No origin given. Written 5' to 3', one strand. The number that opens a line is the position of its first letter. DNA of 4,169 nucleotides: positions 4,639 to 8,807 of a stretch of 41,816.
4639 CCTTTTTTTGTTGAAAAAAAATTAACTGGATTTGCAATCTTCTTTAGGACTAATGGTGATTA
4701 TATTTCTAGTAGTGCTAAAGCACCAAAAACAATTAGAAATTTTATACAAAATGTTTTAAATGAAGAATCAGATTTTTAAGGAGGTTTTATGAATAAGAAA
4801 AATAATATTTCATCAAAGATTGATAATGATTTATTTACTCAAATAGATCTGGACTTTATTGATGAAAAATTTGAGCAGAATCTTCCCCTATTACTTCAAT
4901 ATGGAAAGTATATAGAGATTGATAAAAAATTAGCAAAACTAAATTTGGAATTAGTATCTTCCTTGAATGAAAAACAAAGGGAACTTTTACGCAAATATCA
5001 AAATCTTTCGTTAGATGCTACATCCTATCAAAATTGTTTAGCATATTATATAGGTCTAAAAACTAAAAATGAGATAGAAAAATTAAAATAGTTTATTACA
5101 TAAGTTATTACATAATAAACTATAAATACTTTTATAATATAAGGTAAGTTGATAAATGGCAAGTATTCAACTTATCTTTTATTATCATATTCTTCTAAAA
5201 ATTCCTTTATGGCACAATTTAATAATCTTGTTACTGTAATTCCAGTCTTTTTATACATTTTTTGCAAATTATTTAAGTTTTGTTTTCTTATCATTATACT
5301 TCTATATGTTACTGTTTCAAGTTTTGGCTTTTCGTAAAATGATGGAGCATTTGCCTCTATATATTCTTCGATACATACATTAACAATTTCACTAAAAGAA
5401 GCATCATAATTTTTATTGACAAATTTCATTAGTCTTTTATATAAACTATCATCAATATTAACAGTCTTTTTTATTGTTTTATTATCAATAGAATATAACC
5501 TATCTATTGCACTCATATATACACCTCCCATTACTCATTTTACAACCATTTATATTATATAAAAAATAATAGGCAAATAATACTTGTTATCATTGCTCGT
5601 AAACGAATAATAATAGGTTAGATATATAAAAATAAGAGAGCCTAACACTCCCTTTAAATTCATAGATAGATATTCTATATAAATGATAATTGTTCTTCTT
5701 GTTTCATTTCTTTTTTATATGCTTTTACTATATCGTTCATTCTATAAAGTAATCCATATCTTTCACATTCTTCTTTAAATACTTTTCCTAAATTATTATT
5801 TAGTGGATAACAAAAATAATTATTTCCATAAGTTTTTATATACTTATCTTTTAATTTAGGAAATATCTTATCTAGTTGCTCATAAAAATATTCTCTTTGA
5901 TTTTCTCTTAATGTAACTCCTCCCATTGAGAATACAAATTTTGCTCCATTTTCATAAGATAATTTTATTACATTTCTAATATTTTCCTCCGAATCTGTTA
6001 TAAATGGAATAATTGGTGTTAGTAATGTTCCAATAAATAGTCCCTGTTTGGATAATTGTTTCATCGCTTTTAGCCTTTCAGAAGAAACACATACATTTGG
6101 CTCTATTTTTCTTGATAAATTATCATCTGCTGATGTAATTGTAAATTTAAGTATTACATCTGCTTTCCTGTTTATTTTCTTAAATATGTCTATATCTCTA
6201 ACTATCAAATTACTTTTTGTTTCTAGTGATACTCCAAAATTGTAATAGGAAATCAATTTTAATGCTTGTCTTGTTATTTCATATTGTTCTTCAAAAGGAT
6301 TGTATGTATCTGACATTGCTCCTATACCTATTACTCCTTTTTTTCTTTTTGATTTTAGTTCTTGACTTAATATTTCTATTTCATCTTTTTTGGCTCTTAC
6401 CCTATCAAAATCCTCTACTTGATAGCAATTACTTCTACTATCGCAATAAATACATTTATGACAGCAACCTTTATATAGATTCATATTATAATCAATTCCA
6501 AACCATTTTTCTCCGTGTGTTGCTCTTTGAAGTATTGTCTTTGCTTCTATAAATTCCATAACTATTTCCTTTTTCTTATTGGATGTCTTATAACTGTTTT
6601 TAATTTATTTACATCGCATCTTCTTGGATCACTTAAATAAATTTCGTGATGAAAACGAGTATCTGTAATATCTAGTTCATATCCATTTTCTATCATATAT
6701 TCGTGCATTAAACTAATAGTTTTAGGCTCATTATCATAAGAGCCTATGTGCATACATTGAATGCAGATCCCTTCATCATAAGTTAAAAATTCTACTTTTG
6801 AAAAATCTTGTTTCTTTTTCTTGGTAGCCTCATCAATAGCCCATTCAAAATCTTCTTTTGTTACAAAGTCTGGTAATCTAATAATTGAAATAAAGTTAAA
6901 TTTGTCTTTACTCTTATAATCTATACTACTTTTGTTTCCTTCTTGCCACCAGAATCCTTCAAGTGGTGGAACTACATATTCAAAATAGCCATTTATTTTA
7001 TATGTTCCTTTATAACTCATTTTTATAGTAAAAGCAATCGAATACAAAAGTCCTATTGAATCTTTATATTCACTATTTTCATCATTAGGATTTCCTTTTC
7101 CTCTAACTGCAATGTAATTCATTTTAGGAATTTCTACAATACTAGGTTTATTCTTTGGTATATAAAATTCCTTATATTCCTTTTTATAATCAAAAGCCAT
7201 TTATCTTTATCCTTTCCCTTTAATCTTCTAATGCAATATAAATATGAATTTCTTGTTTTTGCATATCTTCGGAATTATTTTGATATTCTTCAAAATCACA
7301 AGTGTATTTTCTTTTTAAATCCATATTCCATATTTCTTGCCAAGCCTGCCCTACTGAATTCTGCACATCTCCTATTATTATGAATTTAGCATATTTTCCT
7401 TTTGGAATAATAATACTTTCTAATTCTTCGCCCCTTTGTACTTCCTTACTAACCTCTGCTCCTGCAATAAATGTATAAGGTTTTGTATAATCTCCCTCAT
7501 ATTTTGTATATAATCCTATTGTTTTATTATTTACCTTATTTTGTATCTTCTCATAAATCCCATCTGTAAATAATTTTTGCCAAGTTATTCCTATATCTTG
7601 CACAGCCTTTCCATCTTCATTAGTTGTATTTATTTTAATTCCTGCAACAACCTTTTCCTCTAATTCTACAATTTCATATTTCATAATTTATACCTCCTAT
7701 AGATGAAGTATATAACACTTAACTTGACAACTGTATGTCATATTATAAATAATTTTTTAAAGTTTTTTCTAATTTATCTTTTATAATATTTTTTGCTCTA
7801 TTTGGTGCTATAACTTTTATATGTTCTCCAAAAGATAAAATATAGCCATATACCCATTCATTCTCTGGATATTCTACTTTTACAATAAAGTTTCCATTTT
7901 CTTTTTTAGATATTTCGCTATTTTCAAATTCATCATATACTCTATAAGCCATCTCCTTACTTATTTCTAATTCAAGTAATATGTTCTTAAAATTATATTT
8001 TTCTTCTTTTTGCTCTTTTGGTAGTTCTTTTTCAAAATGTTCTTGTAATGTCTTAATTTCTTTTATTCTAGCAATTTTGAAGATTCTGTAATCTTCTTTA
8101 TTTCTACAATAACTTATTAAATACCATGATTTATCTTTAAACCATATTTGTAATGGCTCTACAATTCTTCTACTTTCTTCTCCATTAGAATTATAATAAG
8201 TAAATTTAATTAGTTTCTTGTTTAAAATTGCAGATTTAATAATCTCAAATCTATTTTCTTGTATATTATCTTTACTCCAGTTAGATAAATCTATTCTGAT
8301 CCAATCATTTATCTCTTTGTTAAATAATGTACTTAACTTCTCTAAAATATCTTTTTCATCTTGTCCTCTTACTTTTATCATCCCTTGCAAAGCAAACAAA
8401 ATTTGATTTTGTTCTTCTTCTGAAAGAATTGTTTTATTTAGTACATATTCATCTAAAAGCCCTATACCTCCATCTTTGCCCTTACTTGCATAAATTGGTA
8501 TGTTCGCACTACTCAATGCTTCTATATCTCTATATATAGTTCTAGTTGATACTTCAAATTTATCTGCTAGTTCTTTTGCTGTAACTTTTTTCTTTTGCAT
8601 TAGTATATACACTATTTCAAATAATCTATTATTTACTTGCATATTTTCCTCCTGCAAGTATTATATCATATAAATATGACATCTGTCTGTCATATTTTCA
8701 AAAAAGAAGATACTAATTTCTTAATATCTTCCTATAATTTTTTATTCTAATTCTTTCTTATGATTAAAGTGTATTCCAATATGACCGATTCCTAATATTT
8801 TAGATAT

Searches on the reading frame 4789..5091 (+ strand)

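Call 73: search_protein_families(library=pfam, proteins=[window:4789-5091:+], max_evalue=0.01)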
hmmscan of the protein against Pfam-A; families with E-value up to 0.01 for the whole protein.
window:4789-5091:+ (100 aa): 1 family
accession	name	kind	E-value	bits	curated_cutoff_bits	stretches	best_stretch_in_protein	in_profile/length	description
PF20648.2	DUF6809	-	0.0018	19.5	27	1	40-91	25-76/85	Family of unknown function (DUF6809)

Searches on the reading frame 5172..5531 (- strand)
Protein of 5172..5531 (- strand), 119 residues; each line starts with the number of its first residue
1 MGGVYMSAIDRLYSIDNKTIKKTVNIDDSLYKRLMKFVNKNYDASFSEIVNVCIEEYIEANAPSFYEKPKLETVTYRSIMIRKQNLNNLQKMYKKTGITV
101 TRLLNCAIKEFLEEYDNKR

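Call 73: search_protein_families(library=pfam, proteins=[window:5172-5531:-], max_evalue=0.01)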
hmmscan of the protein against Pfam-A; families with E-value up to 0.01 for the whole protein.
window:5172-5531:- (119 aa): 2 families
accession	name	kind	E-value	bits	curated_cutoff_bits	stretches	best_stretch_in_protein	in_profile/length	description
PF12651.13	RHH_3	-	5.4e-05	23.5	21.6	1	78-115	6-43/44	Ribbon-helix-helix domain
PF02697.20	VAPB_antitox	-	0.0011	20.1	27.9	1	22-61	1-38/69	Putative antitoxin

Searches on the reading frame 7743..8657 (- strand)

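Call 17: search_protein_families(library=pfam, proteins=[window:7743-8657:-], max_evalue=0.001)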
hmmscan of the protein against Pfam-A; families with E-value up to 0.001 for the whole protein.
window:7743-8657:- (304 aa): 7 families
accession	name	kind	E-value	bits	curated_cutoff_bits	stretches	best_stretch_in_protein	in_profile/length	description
PF13280.12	WYL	-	7.7e-21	74.3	21.8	1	137-202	3-69/70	WYL domain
PF08279.18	HTH_11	-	2.4e-18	66.2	25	1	11-63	1-53/55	HTH domain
PF25583.1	WCX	-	1.1e-12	48.5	23.9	1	227-299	4-75/76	WCX domain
PF08220.18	HTH_DeoR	-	2.9e-06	27.4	21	1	11-53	1-43/57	DeoR-like helix-turn-helix domain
PF21476.4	PF0610-like_N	-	0.00016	22.3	33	1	15-48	6-38/50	PF0610-like, N-terminal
PF05043.19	Mga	-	0.00018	22.5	21.1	0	11-49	17-55/87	Mga helix-turn-helix domain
PF19187.6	HTH_PafC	-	0.0003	21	32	0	11-57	5-51/115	PafC helix-turn-helix domain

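Call 87: search_protein_families(library=padloc, proteins=[window:7743-8657:-], max_evalue=0.001)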
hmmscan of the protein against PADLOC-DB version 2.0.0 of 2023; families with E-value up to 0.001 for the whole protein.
window:7743-8657:- (304 aa): 6 families
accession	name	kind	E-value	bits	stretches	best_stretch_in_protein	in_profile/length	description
PDLC01457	WYL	-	1.6e-65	218.9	1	10-286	4-227/229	"CAS-I,CAS-II,CAS-III,CAS-IV,CAS-V,CAS-VI; associated_signaling"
PDLC01652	WYL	-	1.1e-32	111.6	1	129-300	12-162/162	"CAS-I,CAS-II,CAS-III,CAS-IV,CAS-V,CAS-VI; associated_signaling"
PDLC01766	Cas3c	-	2.1e-09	34.2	1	9-303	7-316/1009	-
PDLC03787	RTasWYL-YodC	-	2.5e-07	28.2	1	113-205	259-351/354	DRT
PDLC01434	CasR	-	3.6e-05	21.7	1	8-53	126-170/191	"CAS-I,CAS-II,CAS-III,CAS-IV,CAS-V,CAS-VI; associated_signaling"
PDLC04133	mad1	-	9.2e-05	20.7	1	20-47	1-28/60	mads_1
